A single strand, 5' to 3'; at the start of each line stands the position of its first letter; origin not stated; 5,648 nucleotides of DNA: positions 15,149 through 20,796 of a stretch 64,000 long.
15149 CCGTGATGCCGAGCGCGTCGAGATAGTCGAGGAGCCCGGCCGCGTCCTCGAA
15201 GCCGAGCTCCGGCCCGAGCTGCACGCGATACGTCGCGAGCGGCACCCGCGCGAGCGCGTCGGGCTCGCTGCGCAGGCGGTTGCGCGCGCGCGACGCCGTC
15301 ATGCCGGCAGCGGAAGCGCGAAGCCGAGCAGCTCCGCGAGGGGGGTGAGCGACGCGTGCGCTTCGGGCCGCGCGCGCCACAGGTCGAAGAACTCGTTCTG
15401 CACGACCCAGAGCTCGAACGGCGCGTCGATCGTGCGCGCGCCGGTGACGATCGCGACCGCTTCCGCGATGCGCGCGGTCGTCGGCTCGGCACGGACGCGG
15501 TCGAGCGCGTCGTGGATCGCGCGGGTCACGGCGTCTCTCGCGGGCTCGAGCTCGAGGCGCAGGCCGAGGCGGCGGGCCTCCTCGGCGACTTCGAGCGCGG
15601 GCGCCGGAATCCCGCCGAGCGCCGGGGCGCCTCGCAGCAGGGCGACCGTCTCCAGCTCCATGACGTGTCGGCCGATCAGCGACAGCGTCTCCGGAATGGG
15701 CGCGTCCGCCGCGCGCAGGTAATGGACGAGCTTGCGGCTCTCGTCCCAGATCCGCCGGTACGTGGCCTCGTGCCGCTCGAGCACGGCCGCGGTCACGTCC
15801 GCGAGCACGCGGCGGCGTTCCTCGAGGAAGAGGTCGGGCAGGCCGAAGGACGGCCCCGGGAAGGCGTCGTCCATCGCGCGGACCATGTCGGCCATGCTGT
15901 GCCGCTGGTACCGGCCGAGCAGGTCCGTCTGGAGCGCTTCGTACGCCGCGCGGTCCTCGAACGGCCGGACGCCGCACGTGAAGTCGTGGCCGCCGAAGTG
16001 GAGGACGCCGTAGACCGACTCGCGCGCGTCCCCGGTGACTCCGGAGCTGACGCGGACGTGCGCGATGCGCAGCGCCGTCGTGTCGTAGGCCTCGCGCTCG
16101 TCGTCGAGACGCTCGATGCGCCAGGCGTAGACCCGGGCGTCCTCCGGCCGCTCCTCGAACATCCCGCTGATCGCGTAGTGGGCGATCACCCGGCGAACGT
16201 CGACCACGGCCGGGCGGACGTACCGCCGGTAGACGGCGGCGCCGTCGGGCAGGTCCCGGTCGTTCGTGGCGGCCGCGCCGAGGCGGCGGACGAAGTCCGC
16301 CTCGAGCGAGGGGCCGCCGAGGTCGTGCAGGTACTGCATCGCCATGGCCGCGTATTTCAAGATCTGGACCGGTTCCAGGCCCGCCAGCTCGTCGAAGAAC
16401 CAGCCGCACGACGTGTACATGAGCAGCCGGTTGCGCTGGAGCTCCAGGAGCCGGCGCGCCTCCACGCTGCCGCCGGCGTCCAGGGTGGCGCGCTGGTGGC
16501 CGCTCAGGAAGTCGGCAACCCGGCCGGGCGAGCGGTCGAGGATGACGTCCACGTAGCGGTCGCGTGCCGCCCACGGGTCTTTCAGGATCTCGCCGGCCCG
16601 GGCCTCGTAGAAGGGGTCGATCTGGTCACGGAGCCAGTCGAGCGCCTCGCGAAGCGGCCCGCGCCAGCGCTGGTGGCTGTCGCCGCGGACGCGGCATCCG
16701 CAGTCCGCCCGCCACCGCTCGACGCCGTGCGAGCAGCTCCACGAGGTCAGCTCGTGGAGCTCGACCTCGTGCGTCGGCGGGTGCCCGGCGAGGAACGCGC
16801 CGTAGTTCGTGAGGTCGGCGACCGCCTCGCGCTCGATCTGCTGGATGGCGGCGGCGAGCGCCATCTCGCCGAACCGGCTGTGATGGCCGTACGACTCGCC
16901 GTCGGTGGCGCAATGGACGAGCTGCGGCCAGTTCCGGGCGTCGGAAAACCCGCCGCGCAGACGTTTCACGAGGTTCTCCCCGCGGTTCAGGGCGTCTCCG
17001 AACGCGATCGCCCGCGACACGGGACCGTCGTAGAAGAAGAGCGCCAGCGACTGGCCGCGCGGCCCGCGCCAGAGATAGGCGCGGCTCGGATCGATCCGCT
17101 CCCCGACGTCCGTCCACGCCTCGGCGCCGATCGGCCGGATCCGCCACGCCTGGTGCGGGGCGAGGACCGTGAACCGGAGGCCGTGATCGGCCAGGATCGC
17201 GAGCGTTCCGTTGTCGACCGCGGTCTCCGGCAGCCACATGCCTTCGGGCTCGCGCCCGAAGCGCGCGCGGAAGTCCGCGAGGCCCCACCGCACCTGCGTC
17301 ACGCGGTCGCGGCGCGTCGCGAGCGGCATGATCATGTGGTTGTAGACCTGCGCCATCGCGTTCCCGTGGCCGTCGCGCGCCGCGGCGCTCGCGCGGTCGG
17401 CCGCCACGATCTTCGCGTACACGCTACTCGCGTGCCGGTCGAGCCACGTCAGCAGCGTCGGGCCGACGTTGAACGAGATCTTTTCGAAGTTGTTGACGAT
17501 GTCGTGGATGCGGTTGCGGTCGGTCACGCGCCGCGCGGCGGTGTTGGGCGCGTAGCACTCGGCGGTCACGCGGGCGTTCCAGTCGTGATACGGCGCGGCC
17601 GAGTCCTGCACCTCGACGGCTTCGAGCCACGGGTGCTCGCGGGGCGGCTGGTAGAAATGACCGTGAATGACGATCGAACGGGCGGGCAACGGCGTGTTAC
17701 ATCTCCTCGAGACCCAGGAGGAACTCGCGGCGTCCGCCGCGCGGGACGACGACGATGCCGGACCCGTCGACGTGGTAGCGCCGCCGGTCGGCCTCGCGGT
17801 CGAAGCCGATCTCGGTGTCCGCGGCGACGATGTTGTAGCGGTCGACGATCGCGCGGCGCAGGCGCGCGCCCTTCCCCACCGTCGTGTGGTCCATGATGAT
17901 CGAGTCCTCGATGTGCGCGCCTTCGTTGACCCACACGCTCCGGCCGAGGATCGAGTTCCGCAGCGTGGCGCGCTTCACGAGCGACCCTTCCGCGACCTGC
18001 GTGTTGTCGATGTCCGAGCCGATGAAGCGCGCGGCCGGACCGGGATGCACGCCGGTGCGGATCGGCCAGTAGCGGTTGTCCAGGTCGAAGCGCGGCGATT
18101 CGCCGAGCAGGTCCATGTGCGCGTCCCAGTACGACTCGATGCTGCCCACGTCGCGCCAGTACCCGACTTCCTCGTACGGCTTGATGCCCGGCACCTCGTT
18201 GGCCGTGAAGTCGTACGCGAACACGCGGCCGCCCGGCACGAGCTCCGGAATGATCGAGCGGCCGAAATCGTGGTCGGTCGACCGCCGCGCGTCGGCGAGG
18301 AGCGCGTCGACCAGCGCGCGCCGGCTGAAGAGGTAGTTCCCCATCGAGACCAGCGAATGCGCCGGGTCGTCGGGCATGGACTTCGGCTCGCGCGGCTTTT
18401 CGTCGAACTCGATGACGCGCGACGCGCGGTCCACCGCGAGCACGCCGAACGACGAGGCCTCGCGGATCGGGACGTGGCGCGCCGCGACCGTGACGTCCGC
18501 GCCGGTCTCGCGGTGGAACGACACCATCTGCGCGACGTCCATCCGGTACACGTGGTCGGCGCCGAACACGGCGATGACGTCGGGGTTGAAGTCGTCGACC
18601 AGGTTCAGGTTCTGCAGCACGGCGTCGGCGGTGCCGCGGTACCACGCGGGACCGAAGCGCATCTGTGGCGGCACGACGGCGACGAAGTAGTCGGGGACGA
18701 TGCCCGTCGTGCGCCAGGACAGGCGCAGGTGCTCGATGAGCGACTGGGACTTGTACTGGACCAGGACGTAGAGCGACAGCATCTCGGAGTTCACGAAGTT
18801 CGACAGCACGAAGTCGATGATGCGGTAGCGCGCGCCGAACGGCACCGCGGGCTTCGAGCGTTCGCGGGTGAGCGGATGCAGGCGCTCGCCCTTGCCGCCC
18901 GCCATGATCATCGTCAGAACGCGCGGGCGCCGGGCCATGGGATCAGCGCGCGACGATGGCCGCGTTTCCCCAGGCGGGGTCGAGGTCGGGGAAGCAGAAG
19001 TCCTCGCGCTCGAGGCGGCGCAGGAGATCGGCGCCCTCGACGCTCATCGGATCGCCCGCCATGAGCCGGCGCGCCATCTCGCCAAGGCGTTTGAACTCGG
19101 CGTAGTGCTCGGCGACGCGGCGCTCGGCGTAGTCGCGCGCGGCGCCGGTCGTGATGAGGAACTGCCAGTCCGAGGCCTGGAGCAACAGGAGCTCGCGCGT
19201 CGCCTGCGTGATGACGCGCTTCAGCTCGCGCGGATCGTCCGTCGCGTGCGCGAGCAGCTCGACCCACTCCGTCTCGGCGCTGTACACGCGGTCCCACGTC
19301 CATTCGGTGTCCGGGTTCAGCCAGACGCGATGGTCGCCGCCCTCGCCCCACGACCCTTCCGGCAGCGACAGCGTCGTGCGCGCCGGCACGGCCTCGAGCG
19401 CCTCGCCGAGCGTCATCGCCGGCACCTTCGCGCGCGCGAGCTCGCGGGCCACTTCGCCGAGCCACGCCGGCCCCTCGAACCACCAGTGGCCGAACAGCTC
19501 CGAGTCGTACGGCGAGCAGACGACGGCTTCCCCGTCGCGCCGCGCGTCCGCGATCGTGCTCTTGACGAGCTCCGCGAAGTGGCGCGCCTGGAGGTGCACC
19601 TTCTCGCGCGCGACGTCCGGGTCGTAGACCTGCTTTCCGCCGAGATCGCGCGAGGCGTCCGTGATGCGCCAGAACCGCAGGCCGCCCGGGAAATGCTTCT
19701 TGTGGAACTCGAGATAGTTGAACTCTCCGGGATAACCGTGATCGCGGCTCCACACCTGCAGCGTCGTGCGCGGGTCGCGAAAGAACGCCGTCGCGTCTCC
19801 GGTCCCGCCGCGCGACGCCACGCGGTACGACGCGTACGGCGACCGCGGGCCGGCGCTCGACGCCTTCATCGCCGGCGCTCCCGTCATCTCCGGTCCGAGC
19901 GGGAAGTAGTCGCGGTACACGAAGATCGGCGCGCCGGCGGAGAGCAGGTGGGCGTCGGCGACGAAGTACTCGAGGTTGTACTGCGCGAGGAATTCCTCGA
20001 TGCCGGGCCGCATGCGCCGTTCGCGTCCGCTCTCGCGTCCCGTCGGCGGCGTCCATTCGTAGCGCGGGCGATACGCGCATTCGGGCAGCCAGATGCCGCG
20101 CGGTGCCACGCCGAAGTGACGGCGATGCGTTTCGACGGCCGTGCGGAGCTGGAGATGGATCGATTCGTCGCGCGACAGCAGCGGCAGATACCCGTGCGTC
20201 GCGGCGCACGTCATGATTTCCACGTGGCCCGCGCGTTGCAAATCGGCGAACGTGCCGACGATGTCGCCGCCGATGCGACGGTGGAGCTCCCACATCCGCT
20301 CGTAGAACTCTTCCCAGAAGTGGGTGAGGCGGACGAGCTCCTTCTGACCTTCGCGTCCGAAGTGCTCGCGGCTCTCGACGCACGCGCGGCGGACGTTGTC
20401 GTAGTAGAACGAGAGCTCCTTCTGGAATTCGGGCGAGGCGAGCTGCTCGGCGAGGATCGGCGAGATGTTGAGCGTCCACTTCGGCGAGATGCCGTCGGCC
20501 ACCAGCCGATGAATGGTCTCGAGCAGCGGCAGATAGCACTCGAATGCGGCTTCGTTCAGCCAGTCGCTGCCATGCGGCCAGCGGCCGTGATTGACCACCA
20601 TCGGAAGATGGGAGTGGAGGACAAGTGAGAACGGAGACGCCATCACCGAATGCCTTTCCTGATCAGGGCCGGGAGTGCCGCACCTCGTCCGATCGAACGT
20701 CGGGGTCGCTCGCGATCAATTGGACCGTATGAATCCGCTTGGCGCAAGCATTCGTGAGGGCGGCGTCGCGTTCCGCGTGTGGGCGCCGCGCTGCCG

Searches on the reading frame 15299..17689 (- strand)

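Call 39: search_protein_families(library=pfam, proteins=[window:15299-17689:-], max_evalue=0.00001)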
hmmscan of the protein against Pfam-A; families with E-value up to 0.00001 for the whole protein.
window:15299-17689:- (796 aa): 2 families
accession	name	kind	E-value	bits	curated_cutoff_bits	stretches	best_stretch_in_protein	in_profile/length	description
PF12055.13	DUF3536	-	1.4e-101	340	25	1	339-621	2-284/284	Domain of unknown function (DUF3536)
PF03065.20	Glyco_hydro_57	-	5.5e-17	62.5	21.2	1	109-308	103-287/291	Glycosyl hydrolase family 57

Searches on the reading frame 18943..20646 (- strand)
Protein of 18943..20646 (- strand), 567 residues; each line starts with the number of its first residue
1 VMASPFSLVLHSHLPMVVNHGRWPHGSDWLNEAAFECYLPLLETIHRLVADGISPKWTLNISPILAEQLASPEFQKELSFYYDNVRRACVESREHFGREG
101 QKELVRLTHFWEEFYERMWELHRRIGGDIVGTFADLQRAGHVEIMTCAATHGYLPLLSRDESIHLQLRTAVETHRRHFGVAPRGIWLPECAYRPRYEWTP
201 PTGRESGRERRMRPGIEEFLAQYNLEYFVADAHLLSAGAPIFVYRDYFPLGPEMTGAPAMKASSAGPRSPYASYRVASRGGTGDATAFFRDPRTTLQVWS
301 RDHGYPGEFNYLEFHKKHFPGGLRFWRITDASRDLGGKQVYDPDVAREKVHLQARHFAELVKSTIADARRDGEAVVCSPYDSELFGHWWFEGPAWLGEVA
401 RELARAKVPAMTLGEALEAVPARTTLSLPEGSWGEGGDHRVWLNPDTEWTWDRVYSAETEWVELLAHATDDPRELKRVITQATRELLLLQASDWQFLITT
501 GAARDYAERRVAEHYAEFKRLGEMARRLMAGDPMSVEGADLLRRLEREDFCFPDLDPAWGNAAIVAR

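Call 39: search_protein_families(library=pfam, proteins=[window:18943-20646:-], max_evalue=0.00001)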
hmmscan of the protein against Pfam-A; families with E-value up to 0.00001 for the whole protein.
window:18943-20646:- (567 aa): 2 families
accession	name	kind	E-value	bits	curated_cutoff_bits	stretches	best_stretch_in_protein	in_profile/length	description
PF03065.20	Glyco_hydro_57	-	1.6e-29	103.6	21.2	1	8-428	2-290/291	Glycosyl hydrolase family 57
PF09210.16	BE_C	-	8.5e-23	81.1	25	1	455-557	3-98/101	1,4-alpha-glucan branching enzyme, C-terminal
